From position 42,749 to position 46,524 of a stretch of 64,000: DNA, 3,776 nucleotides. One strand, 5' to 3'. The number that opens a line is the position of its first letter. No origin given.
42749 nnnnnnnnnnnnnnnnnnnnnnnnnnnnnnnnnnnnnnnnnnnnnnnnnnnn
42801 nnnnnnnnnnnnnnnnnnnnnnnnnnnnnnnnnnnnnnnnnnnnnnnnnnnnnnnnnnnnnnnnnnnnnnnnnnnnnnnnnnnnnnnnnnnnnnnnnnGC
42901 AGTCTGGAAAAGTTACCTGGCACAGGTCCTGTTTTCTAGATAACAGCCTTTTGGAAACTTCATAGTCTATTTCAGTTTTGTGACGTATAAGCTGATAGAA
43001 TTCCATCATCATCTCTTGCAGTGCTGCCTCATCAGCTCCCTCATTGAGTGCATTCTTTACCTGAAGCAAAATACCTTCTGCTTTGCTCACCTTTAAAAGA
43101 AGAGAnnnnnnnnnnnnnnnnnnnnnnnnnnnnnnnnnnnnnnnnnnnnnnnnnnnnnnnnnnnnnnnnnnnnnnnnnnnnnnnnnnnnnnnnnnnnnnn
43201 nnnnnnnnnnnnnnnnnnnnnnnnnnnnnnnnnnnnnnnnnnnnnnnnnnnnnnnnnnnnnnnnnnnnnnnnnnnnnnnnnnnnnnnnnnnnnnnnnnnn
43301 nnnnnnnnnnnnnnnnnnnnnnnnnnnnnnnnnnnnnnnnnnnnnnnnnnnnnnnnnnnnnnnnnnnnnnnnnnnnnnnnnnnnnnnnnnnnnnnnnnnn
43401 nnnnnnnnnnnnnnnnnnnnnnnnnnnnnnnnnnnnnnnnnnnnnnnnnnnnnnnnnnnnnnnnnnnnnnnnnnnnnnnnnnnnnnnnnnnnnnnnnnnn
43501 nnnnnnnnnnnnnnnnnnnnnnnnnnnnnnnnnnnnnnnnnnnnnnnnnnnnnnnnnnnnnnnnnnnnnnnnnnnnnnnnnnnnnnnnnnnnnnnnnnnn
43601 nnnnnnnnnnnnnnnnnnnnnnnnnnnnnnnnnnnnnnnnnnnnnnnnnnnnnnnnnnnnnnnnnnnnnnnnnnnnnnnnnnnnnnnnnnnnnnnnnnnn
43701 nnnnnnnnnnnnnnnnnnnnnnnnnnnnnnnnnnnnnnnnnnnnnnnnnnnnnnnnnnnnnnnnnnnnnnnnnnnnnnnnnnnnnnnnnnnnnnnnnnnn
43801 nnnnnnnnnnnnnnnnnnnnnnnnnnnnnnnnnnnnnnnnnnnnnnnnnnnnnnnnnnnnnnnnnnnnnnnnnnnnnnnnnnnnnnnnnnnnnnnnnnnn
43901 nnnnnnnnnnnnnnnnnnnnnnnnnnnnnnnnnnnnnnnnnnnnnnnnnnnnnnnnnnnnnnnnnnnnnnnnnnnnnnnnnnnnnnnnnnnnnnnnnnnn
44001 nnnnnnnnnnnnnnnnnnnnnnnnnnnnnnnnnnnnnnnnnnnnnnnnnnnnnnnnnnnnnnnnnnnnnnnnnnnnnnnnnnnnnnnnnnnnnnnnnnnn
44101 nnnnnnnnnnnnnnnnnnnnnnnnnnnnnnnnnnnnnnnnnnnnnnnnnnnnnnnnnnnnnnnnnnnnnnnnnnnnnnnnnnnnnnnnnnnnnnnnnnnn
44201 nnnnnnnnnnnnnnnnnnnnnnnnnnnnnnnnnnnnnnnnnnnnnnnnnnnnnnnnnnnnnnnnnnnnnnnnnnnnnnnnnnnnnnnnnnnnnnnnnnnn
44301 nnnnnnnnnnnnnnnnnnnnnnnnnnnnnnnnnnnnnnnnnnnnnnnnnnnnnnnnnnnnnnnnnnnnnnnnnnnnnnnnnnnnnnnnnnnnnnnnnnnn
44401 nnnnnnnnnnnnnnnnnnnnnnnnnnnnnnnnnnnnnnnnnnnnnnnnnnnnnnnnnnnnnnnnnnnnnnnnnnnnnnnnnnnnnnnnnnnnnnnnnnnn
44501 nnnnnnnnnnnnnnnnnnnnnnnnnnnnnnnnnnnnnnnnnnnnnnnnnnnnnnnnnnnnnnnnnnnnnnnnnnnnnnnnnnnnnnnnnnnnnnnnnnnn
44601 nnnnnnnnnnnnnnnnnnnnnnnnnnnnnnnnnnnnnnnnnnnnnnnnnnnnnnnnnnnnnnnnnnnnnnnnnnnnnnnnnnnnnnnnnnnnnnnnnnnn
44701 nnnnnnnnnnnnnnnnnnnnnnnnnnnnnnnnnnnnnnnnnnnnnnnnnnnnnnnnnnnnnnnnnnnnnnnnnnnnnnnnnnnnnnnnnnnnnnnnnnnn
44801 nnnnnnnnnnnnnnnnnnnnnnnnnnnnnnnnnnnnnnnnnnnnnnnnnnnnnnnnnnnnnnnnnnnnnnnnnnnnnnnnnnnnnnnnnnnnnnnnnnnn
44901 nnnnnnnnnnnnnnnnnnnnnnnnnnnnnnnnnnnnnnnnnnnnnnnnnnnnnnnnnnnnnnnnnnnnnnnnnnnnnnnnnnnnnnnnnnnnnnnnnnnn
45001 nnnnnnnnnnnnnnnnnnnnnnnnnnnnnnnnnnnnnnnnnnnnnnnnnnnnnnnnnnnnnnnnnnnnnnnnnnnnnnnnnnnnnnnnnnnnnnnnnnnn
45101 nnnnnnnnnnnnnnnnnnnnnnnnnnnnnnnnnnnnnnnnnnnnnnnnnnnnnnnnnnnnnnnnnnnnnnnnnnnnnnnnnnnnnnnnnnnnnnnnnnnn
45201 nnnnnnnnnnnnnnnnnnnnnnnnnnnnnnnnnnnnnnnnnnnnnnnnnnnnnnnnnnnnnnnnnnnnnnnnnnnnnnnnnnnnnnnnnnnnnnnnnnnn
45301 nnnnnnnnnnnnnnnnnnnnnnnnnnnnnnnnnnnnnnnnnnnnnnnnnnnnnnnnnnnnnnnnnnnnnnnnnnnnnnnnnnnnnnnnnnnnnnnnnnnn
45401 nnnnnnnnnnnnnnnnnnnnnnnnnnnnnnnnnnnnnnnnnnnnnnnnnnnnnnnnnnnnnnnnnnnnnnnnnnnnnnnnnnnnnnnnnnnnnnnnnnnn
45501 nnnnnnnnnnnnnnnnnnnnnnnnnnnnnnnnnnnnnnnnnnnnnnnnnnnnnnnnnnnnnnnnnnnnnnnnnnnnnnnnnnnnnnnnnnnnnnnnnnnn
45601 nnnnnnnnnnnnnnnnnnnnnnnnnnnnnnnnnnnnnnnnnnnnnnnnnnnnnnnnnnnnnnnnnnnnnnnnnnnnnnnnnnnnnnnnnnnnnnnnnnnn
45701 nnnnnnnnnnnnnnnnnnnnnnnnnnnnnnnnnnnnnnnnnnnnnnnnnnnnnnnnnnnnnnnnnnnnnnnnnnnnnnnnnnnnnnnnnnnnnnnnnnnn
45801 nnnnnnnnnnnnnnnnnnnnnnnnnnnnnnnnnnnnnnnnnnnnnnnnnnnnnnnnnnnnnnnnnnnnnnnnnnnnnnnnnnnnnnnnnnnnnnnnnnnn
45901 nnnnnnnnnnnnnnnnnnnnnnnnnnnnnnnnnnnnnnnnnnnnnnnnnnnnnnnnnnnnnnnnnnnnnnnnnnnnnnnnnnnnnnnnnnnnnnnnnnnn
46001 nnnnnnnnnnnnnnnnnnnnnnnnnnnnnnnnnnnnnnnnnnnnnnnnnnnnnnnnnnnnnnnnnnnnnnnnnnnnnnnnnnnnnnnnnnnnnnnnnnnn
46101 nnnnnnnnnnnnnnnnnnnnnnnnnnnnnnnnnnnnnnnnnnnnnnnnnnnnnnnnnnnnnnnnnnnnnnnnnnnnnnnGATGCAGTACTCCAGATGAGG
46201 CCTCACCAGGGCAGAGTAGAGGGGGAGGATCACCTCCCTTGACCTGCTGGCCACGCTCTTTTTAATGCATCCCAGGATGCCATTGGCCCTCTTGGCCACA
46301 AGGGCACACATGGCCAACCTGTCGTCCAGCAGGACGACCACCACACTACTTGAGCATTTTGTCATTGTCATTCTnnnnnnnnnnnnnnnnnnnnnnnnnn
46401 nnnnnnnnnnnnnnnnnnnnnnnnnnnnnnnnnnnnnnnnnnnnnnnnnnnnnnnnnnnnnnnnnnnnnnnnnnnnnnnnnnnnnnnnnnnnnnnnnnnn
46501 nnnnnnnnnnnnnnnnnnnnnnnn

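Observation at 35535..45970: Near-identical (about 98%) inverted CR1 pair, 10 kb apart, in PARP4 introns bracketing the catalytic-domain exons.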

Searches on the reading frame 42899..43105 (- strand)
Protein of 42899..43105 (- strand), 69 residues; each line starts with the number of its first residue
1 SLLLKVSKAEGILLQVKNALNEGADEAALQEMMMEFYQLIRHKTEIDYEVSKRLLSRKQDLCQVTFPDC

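Call 8: search_protein_families(library=pfam, max_evalue=0.01, proteins=[window:42899-43105:-])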
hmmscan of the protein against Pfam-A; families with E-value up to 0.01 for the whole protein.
seq(69 aa): 1 family
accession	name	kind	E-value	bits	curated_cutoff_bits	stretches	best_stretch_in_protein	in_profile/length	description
PF02877.19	PARP_reg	-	0.002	18.6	26.8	1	6-46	44-87/135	Poly(ADP-ribose) polymerase, regulatory domain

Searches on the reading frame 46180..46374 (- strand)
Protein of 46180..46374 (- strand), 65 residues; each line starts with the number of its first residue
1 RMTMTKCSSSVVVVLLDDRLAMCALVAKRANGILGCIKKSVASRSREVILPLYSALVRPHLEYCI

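Call 8: search_protein_families(library=pfam, max_evalue=0.01, proteins=[window:46180-46374:-])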
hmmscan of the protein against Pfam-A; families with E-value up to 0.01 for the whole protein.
seq(65 aa): 0 families

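Call 43: find_encoding_contigs(protein=window:46180-46371:-, flank=5000, max_places=10)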
Protein seq(64 aa) (64 aa): no gene with exactly this product is on record in the collection.
